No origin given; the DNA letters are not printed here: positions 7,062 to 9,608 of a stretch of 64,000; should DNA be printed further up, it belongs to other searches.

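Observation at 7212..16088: CBM48-based, envelope-anchored alpha-glucan utilisation locus that does not follow the Sus (SusC/SusD) paradigm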

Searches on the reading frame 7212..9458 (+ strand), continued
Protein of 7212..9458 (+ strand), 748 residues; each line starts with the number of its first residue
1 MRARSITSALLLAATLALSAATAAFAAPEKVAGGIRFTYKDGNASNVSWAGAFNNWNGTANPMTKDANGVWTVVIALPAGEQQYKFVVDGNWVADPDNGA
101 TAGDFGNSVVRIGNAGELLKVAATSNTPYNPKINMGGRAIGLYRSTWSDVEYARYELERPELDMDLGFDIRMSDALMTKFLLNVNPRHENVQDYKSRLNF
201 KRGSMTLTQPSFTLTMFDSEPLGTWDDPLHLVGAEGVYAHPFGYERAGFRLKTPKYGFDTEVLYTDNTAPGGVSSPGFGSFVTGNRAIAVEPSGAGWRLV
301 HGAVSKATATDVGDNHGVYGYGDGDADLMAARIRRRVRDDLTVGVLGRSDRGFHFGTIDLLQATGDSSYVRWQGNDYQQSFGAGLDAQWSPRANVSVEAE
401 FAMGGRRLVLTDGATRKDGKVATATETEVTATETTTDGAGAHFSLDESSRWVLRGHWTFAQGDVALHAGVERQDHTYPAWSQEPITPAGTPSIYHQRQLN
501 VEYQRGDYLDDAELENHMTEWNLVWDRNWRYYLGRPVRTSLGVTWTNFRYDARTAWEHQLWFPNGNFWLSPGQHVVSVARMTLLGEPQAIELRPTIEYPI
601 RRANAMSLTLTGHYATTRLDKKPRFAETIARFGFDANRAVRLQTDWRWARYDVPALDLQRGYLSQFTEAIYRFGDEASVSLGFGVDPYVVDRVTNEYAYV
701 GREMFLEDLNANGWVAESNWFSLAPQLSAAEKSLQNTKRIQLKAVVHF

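Call 52: search_protein_families(library=pfam, proteins=[L036:2652-4940:+, L036:5570-6406:+, L036:6577-7677:+, L036:7689-8516:+, L036:8513-10000:+, L036:10001-12064:+, L036:12077-12496:+, L036:12507-13466:+, L036:13456-16704:+, L036:17914-19086:+], max_evalue=0.01)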
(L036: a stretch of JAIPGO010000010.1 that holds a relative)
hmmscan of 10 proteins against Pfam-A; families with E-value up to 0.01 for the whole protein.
L036:2652-4940:+ (762 aa): 3 families
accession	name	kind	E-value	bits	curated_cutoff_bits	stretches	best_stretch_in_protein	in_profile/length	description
PF01547.30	SBP_bac_1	-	3.3e-24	86.8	26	1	40-337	5-306/307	Bacterial extracellular solute-binding protein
PF13416.11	SBP_bac_8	-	1.4e-21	78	27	1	45-363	1-275/279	Bacterial extracellular solute-binding protein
PF00528.27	BPD_transp_1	-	3.4e-19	69.7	26.4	1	554-754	2-175/184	Binding-protein-dependent transport system inner membrane component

L036:5570-6406:+ (278 aa): 1 family
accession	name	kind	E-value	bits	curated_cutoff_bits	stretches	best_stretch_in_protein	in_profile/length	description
PF00528.27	BPD_transp_1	-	9.2e-17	61.8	26.4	1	86-267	1-178/184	Binding-protein-dependent transport system inner membrane component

L036:6577-7677:+ (366 aa): 2 families
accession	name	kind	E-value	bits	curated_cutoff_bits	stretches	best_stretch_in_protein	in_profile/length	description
PF13860.13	FlgD_ig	-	0.00067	20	27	1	297-354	22-78/79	FlgD Ig-like domain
PF18962.6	Por_Secre_tail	-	0.0015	19.2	27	1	281-359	4-72/75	Secretion system C-terminal sorting domain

L036:7689-8516:+ (275 aa): 0 families

L036:8513-10000:+ (495 aa): 0 families

L036:10001-12064:+ (687 aa): 4 families
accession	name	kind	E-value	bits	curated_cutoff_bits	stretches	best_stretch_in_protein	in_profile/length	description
PF16561.11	AMPK1_CBM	-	4e-16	59.4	26.8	1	37-116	5-80/85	Glycogen recognition site of AMP-activated protein kinase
PF02922.24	CBM_48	-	3.2e-11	43.8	22.4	1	31-103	10-80/83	Carbohydrate-binding module 48 (Isoamylase N-terminal domain)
PF22058.2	X25_BaPul_like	-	3e-05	24.5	27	1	50-96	12-60/87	Pullulanase X25 domain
PF16760.10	CBM53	-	0.0018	18.9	27.6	1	39-81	5-52/57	Starch/carbohydrate-binding module (family 53)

L036:12077-12496:+ (139 aa): 2 families
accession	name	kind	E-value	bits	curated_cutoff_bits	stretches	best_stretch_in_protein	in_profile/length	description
PF16561.11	AMPK1_CBM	-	1e-05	26.1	26.8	1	86-139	29-80/85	Glycogen recognition site of AMP-activated protein kinase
PF02922.24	CBM_48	-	0.0013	19.5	22.4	0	36-121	12-83/83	Carbohydrate-binding module 48 (Isoamylase N-terminal domain)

L036:12507-13466:+ (319 aa): 3 families
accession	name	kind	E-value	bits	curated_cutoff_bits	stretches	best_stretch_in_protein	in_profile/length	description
PF13715.12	CarbopepD_reg_2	-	0.00072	20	32.2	1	62-107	27-72/88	CarboxypepD_reg-like domain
PF13620.12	CarboxypepD_reg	-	0.001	19.8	32.3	1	33-100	2-70/82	Carboxypeptidase regulatory-like domain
PF17210.9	SdrD_B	-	0.0028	18.3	29.7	0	56-87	35-66/112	SdrD B-like domain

L036:13456-16704:+ (1082 aa): 10 families
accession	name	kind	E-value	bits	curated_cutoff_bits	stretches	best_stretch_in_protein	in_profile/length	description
PF00128.31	Alpha-amylase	-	9.4e-64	216.7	22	1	568-1004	1-444/446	Alpha amylase, catalytic domain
PF16561.11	AMPK1_CBM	-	4.1e-54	181.2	26.8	4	252-330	2-75/85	Glycogen recognition site of AMP-activated protein kinase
PF02922.24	CBM_48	-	1.4e-25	89.8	22.4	4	57-111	20-81/83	Carbohydrate-binding module 48 (Isoamylase N-terminal domain)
PF22058.2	X25_BaPul_like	-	2.2e-17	63.4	27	3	271-316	13-61/87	Pullulanase X25 domain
PF16760.10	CBM53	-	1.7e-10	41.5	27.6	1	52-97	3-54/57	Starch/carbohydrate-binding module (family 53)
PF16657.11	Malt_amylase_C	-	4.8e-07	30.2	27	1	1006-1080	1-75/75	Maltogenic Amylase, C-terminal domain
PF02903.20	Alpha-amylase_N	-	1e-06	29.4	23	1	463-541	19-106/120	Alpha amylase, N-terminal ig-like domain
PF22026.2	Alpha-amylase_C_2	-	0.00021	22.1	27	1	1006-1071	1-68/78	Alpha-amylase C-terminal domain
PF10438.15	Cyc-maltodext_C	-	0.0071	16.8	22.2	0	1015-1072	9-68/76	Cyclo-malto-dextrinase C-terminal domain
PF15805.10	SCNM1_acidic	-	0.0081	16.2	27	0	300-318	16-34/47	Acidic C-terminal region of sodium channel modifier 1 SCNM1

L036:17914-19086:+ (390 aa): 2 families
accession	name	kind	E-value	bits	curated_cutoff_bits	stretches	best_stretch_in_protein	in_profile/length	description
PF13635.12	DUF4143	-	6.6e-51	172.7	28.1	1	179-337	1-159/160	Domain of unknown function (DUF4143)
PF13173.12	AAA_14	-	2e-24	86.5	27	1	24-139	3-128/129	AAA domain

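Call 66: search_protein_representatives(alignment_id=A6)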
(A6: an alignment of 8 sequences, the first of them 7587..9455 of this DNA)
Query: 8 sequences, 580 profile positions. Proteins with E-value up to 0.001 (for the whole library): 235; up to 1e-10: 162; up to 1e-30: 77. The best 150 are listed.
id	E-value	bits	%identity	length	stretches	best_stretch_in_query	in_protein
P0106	1.1e-235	800.2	-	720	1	1-580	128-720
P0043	5.9e-203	692.1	-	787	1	1-580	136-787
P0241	1.3e-199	681.1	-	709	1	1-580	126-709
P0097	1.6e-196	670.9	-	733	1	1-580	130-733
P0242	7.0e-188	642.4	-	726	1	1-580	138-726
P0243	2.0e-171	588.0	-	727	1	1-580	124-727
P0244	7.3e-169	579.6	-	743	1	2-580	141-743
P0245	4.9e-168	576.8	-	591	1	65-580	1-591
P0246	1.9e-167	574.9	-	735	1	1-580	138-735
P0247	6.5e-164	563.2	-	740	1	1-580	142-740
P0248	8.5e-162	556.2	-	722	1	1-580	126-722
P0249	2.2e-157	541.7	-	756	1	1-580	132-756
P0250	5.0e-157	540.5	-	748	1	1-580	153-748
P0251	9.4e-151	519.8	-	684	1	1-580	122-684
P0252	5.8e-150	517.2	-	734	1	3-580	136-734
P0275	4.8e-63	230.2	-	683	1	3-580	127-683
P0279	5.1e-56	207.0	-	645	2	405-580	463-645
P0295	3.0e-42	161.5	-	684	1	39-580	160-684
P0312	5.6e-32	127.6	-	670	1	36-580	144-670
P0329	1.2e-25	106.7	-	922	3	5-141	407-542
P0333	3.2e-24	102.0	-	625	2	184-580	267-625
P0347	3.8e-20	88.5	-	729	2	296-580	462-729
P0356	6.4e-18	81.2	-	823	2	2-109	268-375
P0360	3.4e-16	75.5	-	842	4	5-133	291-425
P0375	1.5e-13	66.8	-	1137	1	117-579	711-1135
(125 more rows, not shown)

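Call 67: search_protein_families(library=pfam, proteins=[P0275, P0279, P0295, P0312, P0329, P0356, P0360, P0375, P0347, P0333], max_evalue=0.001)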
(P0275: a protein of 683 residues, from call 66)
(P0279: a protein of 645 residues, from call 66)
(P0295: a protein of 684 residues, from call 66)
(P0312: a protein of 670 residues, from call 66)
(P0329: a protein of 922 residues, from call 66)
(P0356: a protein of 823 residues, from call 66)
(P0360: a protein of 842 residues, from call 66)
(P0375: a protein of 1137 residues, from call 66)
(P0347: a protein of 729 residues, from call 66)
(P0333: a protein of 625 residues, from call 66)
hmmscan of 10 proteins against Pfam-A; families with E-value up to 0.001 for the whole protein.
P0275 (683 aa): 2 families
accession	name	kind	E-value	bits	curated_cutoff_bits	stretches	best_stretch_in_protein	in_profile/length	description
PF16561.11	AMPK1_CBM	-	3.7e-12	46.7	26.8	1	35-104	5-71/85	Glycogen recognition site of AMP-activated protein kinase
PF02922.24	CBM_48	-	8.4e-05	23.3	22.4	1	30-93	10-73/83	Carbohydrate-binding module 48 (Isoamylase N-terminal domain)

P0279 (645 aa): 3 families
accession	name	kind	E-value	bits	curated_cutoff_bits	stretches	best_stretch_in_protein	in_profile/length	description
PF16561.11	AMPK1_CBM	-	2e-16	60.4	26.8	1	35-110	10-82/85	Glycogen recognition site of AMP-activated protein kinase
PF02922.24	CBM_48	-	1.9e-09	38.1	22.4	1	24-84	10-72/83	Carbohydrate-binding module 48 (Isoamylase N-terminal domain)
PF22058.2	X25_BaPul_like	-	1.7e-05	25.2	27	1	45-87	15-59/87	Pullulanase X25 domain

P0295 (684 aa): 2 families
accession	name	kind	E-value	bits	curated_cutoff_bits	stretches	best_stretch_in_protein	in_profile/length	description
PF16561.11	AMPK1_CBM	-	3.4e-13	50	26.8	1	46-110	10-73/85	Glycogen recognition site of AMP-activated protein kinase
PF02922.24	CBM_48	-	3.8e-09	37.2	22.4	1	32-93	5-71/83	Carbohydrate-binding module 48 (Isoamylase N-terminal domain)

P0312 (670 aa): 2 families
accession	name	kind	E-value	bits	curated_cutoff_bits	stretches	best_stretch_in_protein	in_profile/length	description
PF16561.11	AMPK1_CBM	-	1.7e-13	51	26.8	1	33-95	10-71/85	Glycogen recognition site of AMP-activated protein kinase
PF02922.24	CBM_48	-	6.4e-08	33.3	22.4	1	17-91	3-80/83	Carbohydrate-binding module 48 (Isoamylase N-terminal domain)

P0329 (922 aa): 6 families
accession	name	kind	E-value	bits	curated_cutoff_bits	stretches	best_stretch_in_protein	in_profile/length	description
PF16561.11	AMPK1_CBM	-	9.2e-23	80.7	26.8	2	307-378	10-72/85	Glycogen recognition site of AMP-activated protein kinase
PF02922.24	CBM_48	-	6.9e-21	74.8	22.4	3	180-256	11-81/83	Carbohydrate-binding module 48 (Isoamylase N-terminal domain)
PF22058.2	X25_BaPul_like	-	2.4e-08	34.4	27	1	327-374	19-61/87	Pullulanase X25 domain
PF00686.25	CBM_20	-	2.7e-06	27.5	23.3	0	193-256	17-81/97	Starch binding domain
PF16760.10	CBM53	-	2.8e-06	28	27.6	0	308-355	10-54/57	Starch/carbohydrate-binding module (family 53)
PF03372.29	Exo_endo_phos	-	0.00013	22.3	24.5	0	303-343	140-174/225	Endonuclease/Exonuclease/phosphatase family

P0356 (823 aa): 3 families
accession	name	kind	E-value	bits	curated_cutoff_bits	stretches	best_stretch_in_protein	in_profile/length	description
PF16561.11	AMPK1_CBM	-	3.4e-30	104.5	26.8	2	47-128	4-81/85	Glycogen recognition site of AMP-activated protein kinase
PF02922.24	CBM_48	-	9.1e-22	77.6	22.4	2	42-118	8-83/83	Carbohydrate-binding module 48 (Isoamylase N-terminal domain)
PF22058.2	X25_BaPul_like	-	2e-08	34.6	27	0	74-107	27-60/87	Pullulanase X25 domain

P0360 (842 aa): 3 families
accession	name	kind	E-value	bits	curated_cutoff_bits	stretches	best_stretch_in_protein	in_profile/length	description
PF16561.11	AMPK1_CBM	-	5.7e-31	107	26.8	2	194-267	10-80/85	Glycogen recognition site of AMP-activated protein kinase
PF02922.24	CBM_48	-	3.7e-22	78.9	22.4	2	183-243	10-72/83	Carbohydrate-binding module 48 (Isoamylase N-terminal domain)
PF22058.2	X25_BaPul_like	-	1.3e-07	32.1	27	1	78-117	18-59/87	Pullulanase X25 domain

P0375 (1137 aa): 2 families
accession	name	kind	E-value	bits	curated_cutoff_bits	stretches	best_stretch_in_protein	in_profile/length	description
PF16561.11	AMPK1_CBM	-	1.9e-11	44.5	26.8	1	537-601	10-73/85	Glycogen recognition site of AMP-activated protein kinase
PF02922.24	CBM_48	-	3e-07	31.1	22.4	1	525-585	7-72/83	Carbohydrate-binding module 48 (Isoamylase N-terminal domain)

P0347 (729 aa): 4 families
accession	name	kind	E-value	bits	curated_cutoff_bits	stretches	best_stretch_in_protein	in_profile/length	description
PF16561.11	AMPK1_CBM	-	8.8e-26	90.4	26.8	2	37-103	9-73/85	Glycogen recognition site of AMP-activated protein kinase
PF02922.24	CBM_48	-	1.3e-17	64.3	22.4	2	137-200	12-81/83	Carbohydrate-binding module 48 (Isoamylase N-terminal domain)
PF16760.10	CBM53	-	5.1e-08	33.5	27.6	0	32-76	3-52/57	Starch/carbohydrate-binding module (family 53)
PF22058.2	X25_BaPul_like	-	1.9e-05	25.1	27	0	155-196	14-56/87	Pullulanase X25 domain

P0333 (625 aa): 2 families
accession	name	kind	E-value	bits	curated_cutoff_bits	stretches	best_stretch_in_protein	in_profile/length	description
PF16561.11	AMPK1_CBM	-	2.9e-12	47.1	26.8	1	33-103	5-72/85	Glycogen recognition site of AMP-activated protein kinase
PF02922.24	CBM_48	-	5.2e-09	36.7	22.4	1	29-88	11-72/83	Carbohydrate-binding module 48 (Isoamylase N-terminal domain)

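Call 84: fold_search(model_id=the predicted structure, library=pdb)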
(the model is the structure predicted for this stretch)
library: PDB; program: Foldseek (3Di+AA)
matches with E <= 10: 956; with E <= 0.001: 398
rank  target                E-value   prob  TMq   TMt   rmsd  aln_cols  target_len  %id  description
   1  6z8y_A                1.0e-08  1.00  0.35  0.39  24.5       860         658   10  Copper transporter OprC (released 2021-06-09)
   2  6z9n_B                1.0e-08  1.00  0.34  0.38  23.7       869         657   10  Copper transporter OprC (released 2021-06-30)
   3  6z99_A                1.5e-08  1.00  0.31  0.34  19.9       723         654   10  Copper transporter OprC (released 2021-06-30)
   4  6bpn                  1.6e-08  1.00  0.28  0.31  21.4       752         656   10  The crystal structure of the Ferric-Catecholate import receptor Fiu from E. coli K12: Open form (C2221) (released 2018-11-28)
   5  6z9y_D                2.0e-08  1.00  0.30  0.34  22.8       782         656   10  Copper transporter OprC (released 2021-06-30)
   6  6z8q_B                2.2e-08  1.00  0.35  0.40  23.9       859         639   10  Copper transporter OprC (released 2021-06-09)
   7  6fom_B                3.4e-08  1.00  0.31  0.35  27.1       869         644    9  Copper transporter OprC (released 2019-03-13)
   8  8s34_A                4.9e-08  1.00  0.26  0.29  24.4       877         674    9  Ferric-mycobactin receptor (FemA) in complex with aeruginic acid (released 2025-02-26)
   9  6z8u_B                6.6e-08  1.00  0.35  0.39  19.2       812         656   10  Copper transporter OprC (released 2021-06-09)
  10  9a3c_MODEL_1_A        6.9e-08  1.00  0.36  0.35  19.9       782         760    8  Model of E. coli Fiu by in-cell photo-crosslinking MS and deep learning (released 2023-02-24)
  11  6z8r_B                6.9e-08  1.00  0.35  0.39  19.9       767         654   10  Copper transporter OprC (released 2021-06-09)
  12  5fr8_A                6.9e-08  1.00  0.31  0.32  21.8       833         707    8  Crystal structure of the siderophore receptor PirA from Acinetobacter baumannii (released 2016-05-11)
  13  5nc3                  8.8e-08  1.00  0.30  0.32  26.6       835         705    9  Crystal structure of the ferric enterobactin receptor (PfeA) from Pseudomonas aeruginosa in complex with the tris-catech (released 2018-03-21)
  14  6z91_A                1.0e-07  1.00  0.32  0.36  22.6       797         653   11  Copper transporter OprC (released 2021-06-30)
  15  6z9n_A                1.0e-07  1.00  0.32  0.36  22.4       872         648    9  Copper transporter OprC (released 2021-06-30)
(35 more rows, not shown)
